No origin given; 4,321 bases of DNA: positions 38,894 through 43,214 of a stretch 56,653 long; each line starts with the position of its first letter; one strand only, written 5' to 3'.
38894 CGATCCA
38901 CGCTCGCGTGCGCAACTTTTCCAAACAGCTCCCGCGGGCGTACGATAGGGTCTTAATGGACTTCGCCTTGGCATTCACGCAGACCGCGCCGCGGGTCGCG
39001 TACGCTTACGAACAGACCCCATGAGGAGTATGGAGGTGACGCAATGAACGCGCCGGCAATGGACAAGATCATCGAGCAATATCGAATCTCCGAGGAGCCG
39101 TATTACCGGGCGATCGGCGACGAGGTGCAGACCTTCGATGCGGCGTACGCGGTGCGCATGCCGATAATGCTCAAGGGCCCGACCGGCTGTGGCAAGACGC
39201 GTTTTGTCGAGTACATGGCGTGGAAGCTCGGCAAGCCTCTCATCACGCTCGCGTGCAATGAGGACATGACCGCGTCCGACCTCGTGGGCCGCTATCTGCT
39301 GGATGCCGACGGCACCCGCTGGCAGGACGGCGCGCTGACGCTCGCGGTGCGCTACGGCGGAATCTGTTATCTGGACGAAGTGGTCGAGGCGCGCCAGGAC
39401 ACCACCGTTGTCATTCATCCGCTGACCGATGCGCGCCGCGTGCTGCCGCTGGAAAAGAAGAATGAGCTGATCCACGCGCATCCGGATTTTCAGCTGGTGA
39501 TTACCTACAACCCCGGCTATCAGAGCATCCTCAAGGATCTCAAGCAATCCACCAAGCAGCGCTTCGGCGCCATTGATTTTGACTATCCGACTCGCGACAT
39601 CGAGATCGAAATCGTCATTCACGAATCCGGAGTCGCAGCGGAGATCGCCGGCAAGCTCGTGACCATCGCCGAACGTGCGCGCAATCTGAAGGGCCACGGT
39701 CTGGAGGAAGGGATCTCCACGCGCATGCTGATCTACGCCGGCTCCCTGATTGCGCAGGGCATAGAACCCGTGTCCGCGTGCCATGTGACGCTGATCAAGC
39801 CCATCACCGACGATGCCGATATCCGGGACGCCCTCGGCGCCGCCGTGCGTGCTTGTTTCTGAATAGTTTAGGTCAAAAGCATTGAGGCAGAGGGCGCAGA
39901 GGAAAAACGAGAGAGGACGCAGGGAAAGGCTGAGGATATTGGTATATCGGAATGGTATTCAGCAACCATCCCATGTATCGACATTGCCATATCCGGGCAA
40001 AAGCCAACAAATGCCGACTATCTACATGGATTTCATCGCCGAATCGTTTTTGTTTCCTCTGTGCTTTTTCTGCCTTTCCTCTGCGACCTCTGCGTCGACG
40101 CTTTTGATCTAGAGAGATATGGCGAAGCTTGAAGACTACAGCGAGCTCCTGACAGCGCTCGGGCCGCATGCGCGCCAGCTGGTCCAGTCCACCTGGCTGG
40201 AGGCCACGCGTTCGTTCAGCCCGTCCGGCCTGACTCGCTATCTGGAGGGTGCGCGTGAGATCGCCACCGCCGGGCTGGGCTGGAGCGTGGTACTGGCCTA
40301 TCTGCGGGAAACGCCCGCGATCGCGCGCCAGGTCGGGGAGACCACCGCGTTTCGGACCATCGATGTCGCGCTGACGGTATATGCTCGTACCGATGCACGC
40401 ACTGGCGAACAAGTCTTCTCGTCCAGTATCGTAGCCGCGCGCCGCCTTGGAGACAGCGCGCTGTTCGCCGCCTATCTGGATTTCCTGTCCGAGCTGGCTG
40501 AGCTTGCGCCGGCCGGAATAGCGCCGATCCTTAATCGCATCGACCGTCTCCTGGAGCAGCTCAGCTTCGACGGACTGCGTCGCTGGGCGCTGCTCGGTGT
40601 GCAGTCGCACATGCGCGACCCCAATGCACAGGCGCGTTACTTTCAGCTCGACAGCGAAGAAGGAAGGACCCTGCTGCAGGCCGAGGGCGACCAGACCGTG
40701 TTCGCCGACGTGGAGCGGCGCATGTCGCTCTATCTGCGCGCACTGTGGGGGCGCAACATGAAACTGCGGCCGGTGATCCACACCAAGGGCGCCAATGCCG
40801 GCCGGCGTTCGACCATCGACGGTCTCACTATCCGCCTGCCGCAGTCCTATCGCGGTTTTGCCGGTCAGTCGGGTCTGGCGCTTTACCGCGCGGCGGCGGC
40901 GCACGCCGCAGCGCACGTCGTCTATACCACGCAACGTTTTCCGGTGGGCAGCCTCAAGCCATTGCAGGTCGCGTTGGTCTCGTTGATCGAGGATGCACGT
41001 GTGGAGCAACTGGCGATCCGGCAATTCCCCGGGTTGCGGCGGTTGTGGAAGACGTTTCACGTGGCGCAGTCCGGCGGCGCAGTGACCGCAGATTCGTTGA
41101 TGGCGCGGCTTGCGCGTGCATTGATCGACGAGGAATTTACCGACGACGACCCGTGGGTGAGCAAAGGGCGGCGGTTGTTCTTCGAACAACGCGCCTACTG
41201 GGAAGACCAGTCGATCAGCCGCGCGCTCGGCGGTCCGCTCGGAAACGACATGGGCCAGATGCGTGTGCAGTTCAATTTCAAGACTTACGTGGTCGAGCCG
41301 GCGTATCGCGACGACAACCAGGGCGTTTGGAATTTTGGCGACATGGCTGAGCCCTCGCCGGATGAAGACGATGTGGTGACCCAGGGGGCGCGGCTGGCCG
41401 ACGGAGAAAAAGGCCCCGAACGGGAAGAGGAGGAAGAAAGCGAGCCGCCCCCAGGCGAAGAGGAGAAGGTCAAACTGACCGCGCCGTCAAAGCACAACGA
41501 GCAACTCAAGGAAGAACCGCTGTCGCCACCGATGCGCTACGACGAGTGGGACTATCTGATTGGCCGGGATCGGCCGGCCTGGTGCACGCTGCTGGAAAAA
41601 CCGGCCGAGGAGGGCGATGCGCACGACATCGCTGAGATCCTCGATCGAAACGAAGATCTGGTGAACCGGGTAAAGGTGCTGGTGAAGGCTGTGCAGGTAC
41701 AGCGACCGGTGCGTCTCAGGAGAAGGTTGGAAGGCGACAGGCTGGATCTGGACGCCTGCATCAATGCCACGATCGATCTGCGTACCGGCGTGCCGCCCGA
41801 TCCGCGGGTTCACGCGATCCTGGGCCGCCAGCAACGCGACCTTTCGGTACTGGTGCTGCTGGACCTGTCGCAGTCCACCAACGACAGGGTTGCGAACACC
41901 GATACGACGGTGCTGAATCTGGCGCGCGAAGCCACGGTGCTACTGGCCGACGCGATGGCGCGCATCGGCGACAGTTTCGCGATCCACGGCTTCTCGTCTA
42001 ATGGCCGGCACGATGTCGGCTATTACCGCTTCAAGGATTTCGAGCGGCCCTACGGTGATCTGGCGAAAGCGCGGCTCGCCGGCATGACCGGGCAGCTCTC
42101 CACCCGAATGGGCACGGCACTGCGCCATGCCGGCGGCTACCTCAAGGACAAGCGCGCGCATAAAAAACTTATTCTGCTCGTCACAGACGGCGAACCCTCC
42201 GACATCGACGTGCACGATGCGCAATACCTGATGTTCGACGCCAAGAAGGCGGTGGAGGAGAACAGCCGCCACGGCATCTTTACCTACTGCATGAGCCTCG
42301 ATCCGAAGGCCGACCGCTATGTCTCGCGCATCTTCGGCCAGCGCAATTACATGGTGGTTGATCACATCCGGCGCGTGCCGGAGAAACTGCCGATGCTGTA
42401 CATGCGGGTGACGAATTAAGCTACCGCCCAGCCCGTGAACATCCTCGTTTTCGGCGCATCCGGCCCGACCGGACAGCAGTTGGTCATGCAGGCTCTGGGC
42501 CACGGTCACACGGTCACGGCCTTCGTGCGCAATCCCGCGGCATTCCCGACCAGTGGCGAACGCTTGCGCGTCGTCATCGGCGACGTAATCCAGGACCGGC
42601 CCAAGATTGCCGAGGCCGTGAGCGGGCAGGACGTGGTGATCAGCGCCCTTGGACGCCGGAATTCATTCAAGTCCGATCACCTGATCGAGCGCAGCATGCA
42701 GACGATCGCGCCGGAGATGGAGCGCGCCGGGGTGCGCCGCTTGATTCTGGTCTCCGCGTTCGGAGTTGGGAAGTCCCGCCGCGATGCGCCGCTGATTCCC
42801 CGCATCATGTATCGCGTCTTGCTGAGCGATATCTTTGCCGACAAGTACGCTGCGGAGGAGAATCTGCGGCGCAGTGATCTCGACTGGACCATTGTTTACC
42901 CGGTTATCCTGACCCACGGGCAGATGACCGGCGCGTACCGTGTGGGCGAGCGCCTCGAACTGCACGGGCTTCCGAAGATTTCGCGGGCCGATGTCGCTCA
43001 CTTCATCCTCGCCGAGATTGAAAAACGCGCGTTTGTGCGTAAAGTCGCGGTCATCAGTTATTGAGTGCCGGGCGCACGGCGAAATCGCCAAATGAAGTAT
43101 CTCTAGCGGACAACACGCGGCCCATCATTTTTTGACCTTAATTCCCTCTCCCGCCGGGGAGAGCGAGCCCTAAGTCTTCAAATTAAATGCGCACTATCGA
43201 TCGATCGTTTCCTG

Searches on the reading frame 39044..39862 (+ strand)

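Call 4: search_protein_families(library=pfam, proteins=[window:39044-39862:+])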
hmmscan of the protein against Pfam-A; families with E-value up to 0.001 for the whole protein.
window:39044-39862:+ (272 aa): 4 families
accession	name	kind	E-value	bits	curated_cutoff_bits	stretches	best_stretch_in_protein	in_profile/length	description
PF08406.16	CbbQ_C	-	1.3e-32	112.3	20.6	1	187-270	1-84/85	CbbQ/NirQ/NorQ C-terminal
PF07728.20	AAA_5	-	7.9e-32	110.6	22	1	41-174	2-139/139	AAA domain (dynein-related subfamily)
PF12774.13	AAA_6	-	6.1e-07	29.2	25.2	0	30-79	24-73/327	Hydrolytic ATP binding site of dynein motor region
PF01078.27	Mg_chelatase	-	0.00023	21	20.3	0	90-170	94-171/207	Magnesium chelatase, subunit ChlI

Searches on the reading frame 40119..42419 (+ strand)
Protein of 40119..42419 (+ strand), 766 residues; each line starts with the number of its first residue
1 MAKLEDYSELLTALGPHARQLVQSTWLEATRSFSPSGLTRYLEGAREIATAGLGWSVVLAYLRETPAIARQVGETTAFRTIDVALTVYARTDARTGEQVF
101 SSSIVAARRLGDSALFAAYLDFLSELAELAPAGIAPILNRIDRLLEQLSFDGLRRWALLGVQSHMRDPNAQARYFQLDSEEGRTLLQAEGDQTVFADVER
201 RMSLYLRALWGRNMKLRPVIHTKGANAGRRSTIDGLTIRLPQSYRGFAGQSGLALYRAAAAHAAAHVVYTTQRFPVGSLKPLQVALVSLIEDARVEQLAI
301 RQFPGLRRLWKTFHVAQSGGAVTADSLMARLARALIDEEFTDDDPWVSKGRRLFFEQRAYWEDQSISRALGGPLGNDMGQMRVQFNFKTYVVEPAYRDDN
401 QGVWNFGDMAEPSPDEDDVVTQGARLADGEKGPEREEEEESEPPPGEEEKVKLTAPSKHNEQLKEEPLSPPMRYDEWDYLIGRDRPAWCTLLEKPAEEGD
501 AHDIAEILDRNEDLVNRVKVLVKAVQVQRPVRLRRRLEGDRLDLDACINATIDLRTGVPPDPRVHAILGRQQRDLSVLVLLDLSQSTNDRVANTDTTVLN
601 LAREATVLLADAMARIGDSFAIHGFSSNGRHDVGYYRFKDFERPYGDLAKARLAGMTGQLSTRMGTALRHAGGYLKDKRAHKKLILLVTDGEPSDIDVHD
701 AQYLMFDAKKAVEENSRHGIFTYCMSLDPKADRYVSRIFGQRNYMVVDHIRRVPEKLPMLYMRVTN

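Call 4: search_protein_families(library=pfam, proteins=[window:40119-42419:+])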
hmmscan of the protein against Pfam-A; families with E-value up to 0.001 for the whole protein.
window:40119-42419:+ (766 aa): 3 families
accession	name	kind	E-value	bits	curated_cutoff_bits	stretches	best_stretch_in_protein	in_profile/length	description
PF00092.34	VWA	-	1e-06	29.5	23.8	1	577-730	2-142/174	von Willebrand factor type A domain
PF13519.12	VWA_2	-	1.9e-05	25.7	27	1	577-692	1-107/107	von Willebrand factor type A domain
PF05762.20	VWA_CoxE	-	0.00025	21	26.4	0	517-589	4-71/222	VWA domain containing CoxE-like protein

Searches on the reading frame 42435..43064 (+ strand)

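Call 44: search_protein_families(library=pfam, proteins=[window:42435-43064:+])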
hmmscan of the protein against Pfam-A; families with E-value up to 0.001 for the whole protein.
window:42435-43064:+ (209 aa): 3 families
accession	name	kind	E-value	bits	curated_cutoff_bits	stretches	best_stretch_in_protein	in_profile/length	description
PF13460.12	NAD_binding_10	-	5.7e-47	160.4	27.2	1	7-196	1-182/184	NAD(P)H-binding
PF05368.20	NmrA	-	1.9e-11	44.5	27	1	2-158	4-152/298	NmrA-like family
PF01370.27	Epimerase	-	4.6e-06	26.7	20.9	1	3-110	1-120/240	NAD dependent epimerase/dehydratase family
